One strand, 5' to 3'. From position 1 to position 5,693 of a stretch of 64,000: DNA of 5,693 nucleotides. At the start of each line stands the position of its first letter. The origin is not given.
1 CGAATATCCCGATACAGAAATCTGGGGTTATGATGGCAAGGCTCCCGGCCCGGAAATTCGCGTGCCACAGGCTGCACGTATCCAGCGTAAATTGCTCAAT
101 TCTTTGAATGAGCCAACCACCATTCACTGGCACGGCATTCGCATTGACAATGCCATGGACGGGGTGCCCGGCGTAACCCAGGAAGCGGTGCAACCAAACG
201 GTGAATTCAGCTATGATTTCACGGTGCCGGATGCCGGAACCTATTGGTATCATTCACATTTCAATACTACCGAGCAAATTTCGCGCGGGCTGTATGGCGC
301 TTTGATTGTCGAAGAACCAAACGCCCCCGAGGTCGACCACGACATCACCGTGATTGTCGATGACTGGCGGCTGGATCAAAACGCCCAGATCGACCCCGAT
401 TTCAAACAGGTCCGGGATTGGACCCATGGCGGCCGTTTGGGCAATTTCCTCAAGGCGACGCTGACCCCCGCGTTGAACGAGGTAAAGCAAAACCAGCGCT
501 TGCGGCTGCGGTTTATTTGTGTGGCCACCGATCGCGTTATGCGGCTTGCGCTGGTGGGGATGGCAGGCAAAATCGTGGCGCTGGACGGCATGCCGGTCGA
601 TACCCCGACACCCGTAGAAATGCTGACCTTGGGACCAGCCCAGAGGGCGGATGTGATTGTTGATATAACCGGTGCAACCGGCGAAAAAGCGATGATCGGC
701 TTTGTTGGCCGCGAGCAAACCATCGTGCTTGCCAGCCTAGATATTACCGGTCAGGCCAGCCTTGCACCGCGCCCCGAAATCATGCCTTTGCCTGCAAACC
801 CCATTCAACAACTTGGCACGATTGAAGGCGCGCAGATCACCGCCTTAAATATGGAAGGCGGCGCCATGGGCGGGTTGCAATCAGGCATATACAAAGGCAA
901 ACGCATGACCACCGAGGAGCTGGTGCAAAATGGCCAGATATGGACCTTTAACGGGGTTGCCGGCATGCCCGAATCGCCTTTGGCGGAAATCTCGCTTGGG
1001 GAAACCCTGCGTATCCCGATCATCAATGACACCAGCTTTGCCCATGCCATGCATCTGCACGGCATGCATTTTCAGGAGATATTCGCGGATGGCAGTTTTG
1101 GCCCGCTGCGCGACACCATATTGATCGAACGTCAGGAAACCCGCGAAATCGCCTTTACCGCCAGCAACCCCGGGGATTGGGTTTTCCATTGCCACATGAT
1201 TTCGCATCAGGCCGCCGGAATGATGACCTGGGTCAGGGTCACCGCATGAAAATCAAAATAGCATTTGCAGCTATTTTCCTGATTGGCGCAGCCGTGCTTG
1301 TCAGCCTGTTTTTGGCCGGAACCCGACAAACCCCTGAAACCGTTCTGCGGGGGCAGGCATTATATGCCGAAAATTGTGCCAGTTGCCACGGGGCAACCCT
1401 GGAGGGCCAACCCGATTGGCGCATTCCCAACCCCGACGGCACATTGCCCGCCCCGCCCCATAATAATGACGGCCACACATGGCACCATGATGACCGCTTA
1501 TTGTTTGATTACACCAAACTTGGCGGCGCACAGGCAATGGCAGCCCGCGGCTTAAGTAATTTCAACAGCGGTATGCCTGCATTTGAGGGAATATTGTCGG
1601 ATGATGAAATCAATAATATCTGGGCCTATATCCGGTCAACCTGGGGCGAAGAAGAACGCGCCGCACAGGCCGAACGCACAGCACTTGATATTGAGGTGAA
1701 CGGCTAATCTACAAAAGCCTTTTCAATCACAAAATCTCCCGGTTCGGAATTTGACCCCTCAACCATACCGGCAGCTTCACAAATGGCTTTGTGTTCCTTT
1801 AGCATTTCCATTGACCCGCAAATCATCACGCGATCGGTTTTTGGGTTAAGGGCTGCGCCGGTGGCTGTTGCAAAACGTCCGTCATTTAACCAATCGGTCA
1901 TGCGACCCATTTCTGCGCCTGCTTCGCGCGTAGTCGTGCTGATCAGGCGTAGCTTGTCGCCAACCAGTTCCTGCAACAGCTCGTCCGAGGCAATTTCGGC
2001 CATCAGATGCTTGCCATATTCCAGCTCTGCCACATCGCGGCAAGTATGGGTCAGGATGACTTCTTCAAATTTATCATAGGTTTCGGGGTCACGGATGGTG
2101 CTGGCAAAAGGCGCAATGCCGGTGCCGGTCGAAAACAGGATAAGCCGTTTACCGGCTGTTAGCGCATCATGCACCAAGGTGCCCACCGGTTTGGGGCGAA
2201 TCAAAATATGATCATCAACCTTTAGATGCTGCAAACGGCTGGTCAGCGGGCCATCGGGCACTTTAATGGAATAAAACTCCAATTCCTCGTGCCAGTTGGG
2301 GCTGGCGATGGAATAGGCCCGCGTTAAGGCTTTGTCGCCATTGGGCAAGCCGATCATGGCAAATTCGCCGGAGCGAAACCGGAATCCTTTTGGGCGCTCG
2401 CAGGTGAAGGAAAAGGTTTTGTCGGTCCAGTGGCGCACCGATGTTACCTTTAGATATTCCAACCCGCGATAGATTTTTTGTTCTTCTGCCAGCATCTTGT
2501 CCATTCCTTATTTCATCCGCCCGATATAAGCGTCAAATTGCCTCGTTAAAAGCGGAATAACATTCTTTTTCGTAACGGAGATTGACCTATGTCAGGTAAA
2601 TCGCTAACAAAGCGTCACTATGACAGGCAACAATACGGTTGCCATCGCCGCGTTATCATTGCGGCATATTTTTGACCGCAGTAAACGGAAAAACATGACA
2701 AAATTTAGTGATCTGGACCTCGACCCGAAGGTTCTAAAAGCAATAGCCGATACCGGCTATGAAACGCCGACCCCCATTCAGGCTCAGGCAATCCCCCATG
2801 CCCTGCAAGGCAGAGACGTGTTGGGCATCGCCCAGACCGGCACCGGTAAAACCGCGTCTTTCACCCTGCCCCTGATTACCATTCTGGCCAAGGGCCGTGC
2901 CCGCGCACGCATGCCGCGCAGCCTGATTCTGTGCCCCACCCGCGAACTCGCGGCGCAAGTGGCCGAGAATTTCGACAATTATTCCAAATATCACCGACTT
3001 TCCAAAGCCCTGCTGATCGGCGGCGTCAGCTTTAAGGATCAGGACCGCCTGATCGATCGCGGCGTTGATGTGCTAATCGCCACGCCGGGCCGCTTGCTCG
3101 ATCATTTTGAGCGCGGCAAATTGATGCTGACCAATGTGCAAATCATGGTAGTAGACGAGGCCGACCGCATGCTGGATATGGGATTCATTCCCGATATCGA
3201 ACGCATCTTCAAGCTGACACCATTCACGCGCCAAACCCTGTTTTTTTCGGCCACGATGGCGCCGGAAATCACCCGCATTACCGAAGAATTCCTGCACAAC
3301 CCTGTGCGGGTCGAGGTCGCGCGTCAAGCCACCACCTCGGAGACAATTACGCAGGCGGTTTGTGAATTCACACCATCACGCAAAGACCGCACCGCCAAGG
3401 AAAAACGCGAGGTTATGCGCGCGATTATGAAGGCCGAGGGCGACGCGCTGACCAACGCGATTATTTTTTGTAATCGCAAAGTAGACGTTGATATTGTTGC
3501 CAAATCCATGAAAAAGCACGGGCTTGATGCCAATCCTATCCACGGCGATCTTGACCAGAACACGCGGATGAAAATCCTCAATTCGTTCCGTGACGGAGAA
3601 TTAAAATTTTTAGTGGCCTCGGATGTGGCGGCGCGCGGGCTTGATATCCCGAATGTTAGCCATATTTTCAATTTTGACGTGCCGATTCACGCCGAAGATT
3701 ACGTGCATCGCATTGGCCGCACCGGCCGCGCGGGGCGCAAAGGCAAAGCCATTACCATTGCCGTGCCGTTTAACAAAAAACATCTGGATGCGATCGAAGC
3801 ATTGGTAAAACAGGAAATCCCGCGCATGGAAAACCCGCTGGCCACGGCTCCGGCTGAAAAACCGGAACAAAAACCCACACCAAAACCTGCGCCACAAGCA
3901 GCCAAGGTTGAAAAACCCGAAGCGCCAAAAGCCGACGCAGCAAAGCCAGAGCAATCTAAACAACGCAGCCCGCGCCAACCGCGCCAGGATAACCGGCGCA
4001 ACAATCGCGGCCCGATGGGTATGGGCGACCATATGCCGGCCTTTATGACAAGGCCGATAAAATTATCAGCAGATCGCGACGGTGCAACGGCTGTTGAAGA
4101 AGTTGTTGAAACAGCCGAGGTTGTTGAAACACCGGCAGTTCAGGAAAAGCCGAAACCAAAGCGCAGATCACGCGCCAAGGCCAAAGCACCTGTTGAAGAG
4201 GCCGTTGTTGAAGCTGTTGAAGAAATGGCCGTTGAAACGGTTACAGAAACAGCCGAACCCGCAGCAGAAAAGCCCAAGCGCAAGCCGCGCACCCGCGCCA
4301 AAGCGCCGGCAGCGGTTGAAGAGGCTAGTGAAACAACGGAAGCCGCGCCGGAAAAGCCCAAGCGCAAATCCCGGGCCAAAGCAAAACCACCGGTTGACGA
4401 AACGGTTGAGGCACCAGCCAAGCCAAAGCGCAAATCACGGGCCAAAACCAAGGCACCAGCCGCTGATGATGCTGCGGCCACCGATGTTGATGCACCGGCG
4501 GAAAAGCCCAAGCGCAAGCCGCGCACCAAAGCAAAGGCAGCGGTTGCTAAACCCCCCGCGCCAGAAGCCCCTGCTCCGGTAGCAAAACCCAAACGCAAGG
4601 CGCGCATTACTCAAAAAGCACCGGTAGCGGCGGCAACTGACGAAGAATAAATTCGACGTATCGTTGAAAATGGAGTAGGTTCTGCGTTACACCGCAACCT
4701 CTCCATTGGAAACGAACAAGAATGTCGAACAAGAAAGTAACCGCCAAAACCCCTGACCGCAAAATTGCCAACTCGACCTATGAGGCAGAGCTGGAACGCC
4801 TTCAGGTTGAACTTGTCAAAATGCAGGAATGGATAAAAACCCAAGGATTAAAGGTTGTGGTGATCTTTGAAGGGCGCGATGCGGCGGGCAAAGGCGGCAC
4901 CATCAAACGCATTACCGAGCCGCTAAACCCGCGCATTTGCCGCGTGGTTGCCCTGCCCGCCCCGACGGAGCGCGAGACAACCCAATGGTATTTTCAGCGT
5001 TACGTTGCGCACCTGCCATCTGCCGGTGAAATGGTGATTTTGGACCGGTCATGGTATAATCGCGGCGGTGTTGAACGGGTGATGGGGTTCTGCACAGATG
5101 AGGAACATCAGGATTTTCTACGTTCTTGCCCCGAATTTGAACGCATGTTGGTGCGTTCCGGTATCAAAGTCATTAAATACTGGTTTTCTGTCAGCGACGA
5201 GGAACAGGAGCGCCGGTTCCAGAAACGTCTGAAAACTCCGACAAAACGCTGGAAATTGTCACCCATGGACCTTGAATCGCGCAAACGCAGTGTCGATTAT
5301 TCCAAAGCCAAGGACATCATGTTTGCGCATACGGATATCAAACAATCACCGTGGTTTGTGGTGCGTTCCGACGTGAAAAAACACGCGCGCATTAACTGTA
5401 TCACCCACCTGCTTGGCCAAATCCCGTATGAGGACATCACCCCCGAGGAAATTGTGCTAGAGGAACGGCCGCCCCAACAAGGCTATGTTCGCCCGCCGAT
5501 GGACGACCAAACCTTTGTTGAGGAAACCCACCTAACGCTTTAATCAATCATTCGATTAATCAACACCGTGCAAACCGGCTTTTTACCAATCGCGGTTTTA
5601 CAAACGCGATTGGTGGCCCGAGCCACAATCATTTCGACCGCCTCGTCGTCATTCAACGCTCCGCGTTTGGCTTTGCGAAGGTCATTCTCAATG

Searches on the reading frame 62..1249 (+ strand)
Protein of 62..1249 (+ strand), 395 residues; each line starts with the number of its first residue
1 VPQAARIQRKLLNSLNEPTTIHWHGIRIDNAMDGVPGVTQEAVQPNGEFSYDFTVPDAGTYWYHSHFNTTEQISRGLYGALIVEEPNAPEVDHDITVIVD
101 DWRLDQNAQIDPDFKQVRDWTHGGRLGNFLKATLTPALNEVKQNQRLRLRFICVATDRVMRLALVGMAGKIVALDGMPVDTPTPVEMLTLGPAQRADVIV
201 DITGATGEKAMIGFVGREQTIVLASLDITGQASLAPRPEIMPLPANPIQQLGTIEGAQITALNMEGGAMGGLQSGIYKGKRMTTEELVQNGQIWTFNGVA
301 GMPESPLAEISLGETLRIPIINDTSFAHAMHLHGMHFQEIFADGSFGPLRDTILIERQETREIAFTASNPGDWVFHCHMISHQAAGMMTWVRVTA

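Call 36: search_protein_families(library=pfam, proteins=[window:62-1249:+], max_evalue=0.0001)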
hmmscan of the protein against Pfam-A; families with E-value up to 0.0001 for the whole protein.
window:62-1249:+ (395 aa): 3 families
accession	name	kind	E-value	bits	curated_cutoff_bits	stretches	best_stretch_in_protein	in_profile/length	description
PF07732.21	Cu-oxidase_3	-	2.9e-37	127.8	21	2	7-87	37-118/119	Multicopper oxidase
PF07731.20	Cu-oxidase_2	-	1.3e-27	96.6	20.4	1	288-394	16-134/137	Multicopper oxidase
PF00394.28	Cu-oxidase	-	2.9e-10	40.9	21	1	126-204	48-124/157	Multicopper oxidase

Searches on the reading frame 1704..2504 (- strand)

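Call 36: search_protein_families(library=pfam, proteins=[window:1704-2504:-], max_evalue=0.0001)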
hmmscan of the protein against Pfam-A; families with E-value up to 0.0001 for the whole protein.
window:1704-2504:- (266 aa): 2 families
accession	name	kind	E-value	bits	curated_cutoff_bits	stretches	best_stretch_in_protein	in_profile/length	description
PF00970.30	FAD_binding_6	-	1e-05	26.2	21.1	1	29-109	15-96/99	Oxidoreductase FAD-binding domain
PF00175.26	NAD_binding_1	-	6.3e-05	24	22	0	125-236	3-105/109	Oxidoreductase NAD-binding domain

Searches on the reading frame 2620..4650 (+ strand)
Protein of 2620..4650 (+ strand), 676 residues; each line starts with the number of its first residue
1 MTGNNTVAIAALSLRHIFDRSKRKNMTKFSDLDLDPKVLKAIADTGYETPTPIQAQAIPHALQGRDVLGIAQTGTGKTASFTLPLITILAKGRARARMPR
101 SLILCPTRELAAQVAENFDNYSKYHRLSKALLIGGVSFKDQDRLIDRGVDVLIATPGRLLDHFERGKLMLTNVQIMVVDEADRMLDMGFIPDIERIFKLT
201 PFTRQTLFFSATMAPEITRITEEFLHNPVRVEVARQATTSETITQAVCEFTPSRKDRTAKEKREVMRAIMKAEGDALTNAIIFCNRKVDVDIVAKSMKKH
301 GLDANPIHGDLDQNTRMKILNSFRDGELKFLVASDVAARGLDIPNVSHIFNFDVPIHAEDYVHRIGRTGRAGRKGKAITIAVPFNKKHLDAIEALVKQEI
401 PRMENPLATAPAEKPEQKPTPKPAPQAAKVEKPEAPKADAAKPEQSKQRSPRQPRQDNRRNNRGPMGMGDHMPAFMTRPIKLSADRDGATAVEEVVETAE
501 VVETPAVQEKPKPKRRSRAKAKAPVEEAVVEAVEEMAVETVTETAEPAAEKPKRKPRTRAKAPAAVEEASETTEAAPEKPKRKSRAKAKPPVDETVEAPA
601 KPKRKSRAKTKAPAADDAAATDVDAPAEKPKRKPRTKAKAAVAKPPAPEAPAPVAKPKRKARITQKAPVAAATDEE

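Call 36: search_protein_families(library=pfam, proteins=[window:2620-4650:+], max_evalue=0.0001)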
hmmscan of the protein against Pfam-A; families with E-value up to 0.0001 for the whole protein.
window:2620-4650:+ (676 aa): 3 families
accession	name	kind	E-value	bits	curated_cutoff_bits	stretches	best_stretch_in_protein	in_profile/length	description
PF00270.35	DEAD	-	1.1e-47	162.4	26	1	51-218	1-165/167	DEAD/DEAH box helicase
PF00271.37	Helicase_C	-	2.1e-31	108.8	23.5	1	273-372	11-110/110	Helicase conserved C-terminal domain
PF04851.21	ResIII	-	3.8e-07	30.6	22.5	1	52-213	6-162/164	Type III restriction enzyme, res subunit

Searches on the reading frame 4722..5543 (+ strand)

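Call 36: search_protein_families(library=pfam, proteins=[window:4722-5543:+], max_evalue=0.0001)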
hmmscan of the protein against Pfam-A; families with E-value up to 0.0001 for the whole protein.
window:4722-5543:+ (273 aa): 1 family
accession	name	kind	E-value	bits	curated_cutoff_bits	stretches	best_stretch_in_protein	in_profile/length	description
PF03976.20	PPK2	-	1.1e-103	346.1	22.3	1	16-239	3-226/229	Polyphosphate kinase 2 (PPK2)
